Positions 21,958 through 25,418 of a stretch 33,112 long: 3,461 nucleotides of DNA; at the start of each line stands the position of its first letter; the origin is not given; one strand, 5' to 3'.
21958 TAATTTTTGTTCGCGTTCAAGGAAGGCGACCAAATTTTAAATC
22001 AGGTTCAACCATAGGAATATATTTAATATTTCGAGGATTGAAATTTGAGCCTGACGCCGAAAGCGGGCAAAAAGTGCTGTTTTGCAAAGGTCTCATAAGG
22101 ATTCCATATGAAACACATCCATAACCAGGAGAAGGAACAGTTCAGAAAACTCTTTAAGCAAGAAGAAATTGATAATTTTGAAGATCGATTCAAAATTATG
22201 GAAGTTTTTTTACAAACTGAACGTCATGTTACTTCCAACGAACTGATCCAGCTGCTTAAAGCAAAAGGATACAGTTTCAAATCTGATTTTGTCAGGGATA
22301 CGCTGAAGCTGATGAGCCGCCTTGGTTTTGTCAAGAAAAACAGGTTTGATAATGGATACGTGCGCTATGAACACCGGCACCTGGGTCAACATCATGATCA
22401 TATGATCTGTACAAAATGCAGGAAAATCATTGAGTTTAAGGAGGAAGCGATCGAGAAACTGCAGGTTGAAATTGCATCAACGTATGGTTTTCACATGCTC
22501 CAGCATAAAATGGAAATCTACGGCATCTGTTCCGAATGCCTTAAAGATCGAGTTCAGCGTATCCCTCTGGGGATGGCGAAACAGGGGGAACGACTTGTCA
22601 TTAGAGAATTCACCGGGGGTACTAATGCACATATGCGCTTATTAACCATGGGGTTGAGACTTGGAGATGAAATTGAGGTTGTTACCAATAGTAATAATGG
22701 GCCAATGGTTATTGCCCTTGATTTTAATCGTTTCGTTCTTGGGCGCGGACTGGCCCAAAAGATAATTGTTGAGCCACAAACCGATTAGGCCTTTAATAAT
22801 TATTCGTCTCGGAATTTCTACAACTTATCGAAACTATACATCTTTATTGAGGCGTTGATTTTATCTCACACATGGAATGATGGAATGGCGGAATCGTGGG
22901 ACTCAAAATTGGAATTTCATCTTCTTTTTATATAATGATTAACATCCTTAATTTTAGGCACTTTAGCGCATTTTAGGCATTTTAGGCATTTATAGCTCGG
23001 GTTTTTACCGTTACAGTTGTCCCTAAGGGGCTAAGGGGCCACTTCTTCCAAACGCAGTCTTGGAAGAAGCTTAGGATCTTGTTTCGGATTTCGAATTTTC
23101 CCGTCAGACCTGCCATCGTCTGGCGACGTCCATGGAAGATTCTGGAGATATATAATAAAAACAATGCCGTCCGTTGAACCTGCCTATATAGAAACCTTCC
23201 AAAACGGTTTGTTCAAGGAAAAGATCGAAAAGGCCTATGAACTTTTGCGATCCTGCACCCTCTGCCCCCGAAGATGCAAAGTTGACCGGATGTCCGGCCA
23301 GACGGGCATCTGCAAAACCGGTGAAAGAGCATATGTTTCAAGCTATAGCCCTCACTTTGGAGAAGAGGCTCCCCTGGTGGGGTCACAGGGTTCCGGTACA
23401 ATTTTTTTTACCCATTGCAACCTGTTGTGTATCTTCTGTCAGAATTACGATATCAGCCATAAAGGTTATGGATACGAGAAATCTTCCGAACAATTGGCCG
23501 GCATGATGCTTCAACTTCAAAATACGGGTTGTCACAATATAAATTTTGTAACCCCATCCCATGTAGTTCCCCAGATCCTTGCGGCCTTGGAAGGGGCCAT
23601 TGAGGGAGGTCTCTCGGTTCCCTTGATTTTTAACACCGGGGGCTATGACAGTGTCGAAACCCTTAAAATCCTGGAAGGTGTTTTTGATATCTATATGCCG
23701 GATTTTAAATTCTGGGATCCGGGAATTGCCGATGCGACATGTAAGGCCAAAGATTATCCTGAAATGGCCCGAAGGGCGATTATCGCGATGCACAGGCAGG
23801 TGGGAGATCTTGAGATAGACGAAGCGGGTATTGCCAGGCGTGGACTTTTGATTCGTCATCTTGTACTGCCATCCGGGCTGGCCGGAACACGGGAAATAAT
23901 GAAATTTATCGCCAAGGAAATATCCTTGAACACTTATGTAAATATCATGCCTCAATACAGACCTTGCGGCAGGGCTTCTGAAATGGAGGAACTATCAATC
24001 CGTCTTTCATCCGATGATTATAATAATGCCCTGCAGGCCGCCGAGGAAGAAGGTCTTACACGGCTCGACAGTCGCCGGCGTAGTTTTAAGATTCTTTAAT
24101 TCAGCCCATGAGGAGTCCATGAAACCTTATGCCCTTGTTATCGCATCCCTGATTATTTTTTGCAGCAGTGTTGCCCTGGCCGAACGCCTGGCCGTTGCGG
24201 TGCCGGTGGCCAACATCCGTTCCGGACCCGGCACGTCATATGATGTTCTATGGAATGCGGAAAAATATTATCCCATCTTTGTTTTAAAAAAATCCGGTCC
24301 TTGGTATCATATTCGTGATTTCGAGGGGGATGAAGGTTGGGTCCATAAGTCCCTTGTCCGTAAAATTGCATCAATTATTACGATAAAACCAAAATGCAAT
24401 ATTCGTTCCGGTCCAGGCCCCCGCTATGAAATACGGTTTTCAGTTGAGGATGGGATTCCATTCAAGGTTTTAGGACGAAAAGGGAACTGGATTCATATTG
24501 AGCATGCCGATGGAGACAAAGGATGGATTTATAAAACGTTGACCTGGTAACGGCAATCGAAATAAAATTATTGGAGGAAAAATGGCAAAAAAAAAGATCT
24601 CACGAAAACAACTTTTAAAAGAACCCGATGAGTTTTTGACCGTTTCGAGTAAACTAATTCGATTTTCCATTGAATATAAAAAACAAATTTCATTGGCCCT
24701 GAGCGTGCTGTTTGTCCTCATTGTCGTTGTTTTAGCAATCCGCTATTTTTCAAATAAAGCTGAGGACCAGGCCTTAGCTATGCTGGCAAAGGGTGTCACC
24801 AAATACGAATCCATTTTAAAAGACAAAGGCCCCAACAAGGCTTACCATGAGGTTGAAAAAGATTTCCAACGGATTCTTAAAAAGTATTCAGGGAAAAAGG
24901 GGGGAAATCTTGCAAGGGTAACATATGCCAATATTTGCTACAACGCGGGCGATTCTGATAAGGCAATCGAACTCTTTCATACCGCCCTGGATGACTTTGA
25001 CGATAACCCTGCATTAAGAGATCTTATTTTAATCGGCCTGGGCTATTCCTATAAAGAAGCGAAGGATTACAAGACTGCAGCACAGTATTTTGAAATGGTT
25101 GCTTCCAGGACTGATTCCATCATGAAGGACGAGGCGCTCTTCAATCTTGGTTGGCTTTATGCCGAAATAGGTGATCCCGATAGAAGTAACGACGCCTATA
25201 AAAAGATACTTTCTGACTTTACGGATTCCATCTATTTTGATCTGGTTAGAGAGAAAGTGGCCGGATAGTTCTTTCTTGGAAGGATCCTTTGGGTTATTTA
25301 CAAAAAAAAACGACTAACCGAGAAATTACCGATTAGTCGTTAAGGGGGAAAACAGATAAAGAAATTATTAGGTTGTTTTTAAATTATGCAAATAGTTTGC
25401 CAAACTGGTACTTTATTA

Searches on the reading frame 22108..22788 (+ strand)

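Call 6: search_protein_families(library=pfam, proteins=[window:22108-22788:+])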
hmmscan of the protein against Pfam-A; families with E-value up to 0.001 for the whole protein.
window:22108-22788:+ (226 aa): 3 families
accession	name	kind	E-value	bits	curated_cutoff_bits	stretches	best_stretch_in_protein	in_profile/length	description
PF01475.25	FUR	-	8.3e-24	84.5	23.1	1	26-138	9-121/121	Ferric uptake regulator family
PF04023.20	FeoA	-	3.8e-16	59.3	23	1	153-223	2-74/74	FeoA domain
PF08461.16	HTH_12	-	0.0001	22.6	21.4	1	29-80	2-53/66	Ribonuclease R winged-helix domain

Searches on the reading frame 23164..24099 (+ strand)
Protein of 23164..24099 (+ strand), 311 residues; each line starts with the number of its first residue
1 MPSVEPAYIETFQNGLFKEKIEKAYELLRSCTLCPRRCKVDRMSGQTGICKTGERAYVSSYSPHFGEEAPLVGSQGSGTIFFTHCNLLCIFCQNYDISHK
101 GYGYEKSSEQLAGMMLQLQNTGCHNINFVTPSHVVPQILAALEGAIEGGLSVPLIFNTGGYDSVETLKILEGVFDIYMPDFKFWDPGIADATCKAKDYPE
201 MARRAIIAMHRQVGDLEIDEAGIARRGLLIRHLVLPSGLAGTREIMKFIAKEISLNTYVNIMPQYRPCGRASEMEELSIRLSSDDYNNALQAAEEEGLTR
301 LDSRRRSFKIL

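Call 6: search_protein_families(library=pfam, proteins=[window:23164-24099:+])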
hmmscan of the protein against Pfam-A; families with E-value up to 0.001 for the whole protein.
window:23164-24099:+ (311 aa): 1 family
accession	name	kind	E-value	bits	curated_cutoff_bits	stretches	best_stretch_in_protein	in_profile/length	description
PF04055.27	Radical_SAM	-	2.2e-07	31.7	29.5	1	80-211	2-138/166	Radical SAM superfamily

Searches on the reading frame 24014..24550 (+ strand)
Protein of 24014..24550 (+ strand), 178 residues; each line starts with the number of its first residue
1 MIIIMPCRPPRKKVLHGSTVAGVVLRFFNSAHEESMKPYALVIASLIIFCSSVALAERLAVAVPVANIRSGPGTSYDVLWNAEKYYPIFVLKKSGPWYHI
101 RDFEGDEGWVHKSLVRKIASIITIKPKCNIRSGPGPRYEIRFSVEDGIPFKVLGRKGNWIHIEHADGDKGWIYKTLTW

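Call 6: search_protein_families(library=pfam, proteins=[window:24014-24550:+])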
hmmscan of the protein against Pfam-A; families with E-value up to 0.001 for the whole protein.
window:24014-24550:+ (178 aa): 3 families
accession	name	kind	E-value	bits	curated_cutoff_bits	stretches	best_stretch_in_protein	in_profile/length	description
PF06347.19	SH3_4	-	6.9e-30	103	24.1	2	127-178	4-55/56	Bacterial SH3 domain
PF08239.17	SH3_3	-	5e-24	84.7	27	2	65-115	2-53/54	Bacterial SH3 domain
PF07653.23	SH3_2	-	6.9e-05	22.9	21.8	0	140-175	16-50/55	Variant SH3 domain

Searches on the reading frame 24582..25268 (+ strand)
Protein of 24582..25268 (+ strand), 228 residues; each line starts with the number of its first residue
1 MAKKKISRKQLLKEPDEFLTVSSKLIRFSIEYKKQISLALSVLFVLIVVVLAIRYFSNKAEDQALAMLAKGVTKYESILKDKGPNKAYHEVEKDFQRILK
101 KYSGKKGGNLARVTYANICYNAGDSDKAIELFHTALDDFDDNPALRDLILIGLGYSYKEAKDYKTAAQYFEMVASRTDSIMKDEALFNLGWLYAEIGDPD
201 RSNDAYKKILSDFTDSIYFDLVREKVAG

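Call 6: search_protein_families(library=pfam, proteins=[window:24582-25268:+])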
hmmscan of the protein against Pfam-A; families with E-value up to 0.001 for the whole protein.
window:24582-25268:+ (228 aa): 12 families
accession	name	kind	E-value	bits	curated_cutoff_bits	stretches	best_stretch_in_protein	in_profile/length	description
PF13174.12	TPR_6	-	1.5e-12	47.7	26.3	1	184-216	1-33/33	Tetratricopeptide repeat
PF07719.23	TPR_2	-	2.8e-12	46.2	27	0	184-210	2-28/34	Tetratricopeptide repeat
PF13424.12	TPR_12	-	7.1e-11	42.6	30.1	1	113-173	7-71/77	Tetratricopeptide repeat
PF13428.12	TPR_14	-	1.7e-09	37.8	23.5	0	112-146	4-38/44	Tetratricopeptide repeat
PF14559.12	TPR_19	-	6.8e-09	36.4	25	0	111-148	27-64/68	Tetratricopeptide repeat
PF00515.34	TPR_1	-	1.6e-08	34.5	27.8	0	116-136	8-28/34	Tetratricopeptide repeat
PF13181.12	TPR_8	-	3.6e-08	33.4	25.7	0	184-210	2-28/34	Tetratricopeptide repeat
PF13432.12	TPR_16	-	9.8e-08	32.8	32.7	0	120-174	8-58/65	Tetratricopeptide repeat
PF13176.12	TPR_7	-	1e-07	31.9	27.9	0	116-136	6-26/36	Tetratricopeptide repeat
PF09976.15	TPR_21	-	1.6e-07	31.7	25.5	1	39-216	11-179/193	Tetratricopeptide repeat-like domain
PF13374.12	TPR_10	-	9e-05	22.8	27.5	0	51-82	8-39/42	Tetratricopeptide repeat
PF13431.12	TPR_17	-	0.00029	21.3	24.4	0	184-201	14-31/34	Tetratricopeptide repeat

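Call 41: search_protein_families(library=ncbifam, proteins=[window:24582-25268:+])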
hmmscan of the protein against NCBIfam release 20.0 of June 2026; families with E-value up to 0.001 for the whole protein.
window:24582-25268:+ (228 aa): 10 families
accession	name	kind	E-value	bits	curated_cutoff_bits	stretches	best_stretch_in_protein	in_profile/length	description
TIGR02795.1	tol_pal_ybgF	equivalog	1.7e-11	44.7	90.1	2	82-175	12-104/119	tol-pal system protein YbgF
NF052312.1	T9SS_PorW_SprE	equivalog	1.9e-08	33.4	250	1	86-175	267-356/716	type IX secretion system periplasmic lipoprotein PorW/SprE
NF047507.1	TPR_BatC_Lepto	exception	8.3e-07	28.7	175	0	116-171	65-120/214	TPR repeat-containing protein BatC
NF002725.1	PRK02603.1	equivalog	1.6e-05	25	143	0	155-211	43-100/173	photosystem I assembly protein Ycf3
TIGR03302.1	OM_YfiO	subfamily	3.7e-05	23.3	81.4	0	157-216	176-236/239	outer membrane protein assembly factor BamD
NF040959.1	MamA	equivalog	0.00019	21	200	0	154-216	44-104/204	magnetosome protein MamA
NF033920.0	C39_PA2778_fam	equivalog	0.00021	20.8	150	0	121-208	168-249/255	PA2778 family cysteine peptidase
TIGR00540.1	TPR_hemY_coli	hypoth_equivalog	0.00023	20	142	1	122-208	305-384/385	heme biosynthesis-associated TPR protein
TIGR02917.1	PEP_TPR_lipo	equivalog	0.00028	18.9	312.2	0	109-177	329-393/899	XrtA/PEP-CTERM system TPR-repeat protein PrsT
NF058541.1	SusR_regulator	equivalog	0.0004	19.7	480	1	74-210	131-268/515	SusR family glycan utilization regulator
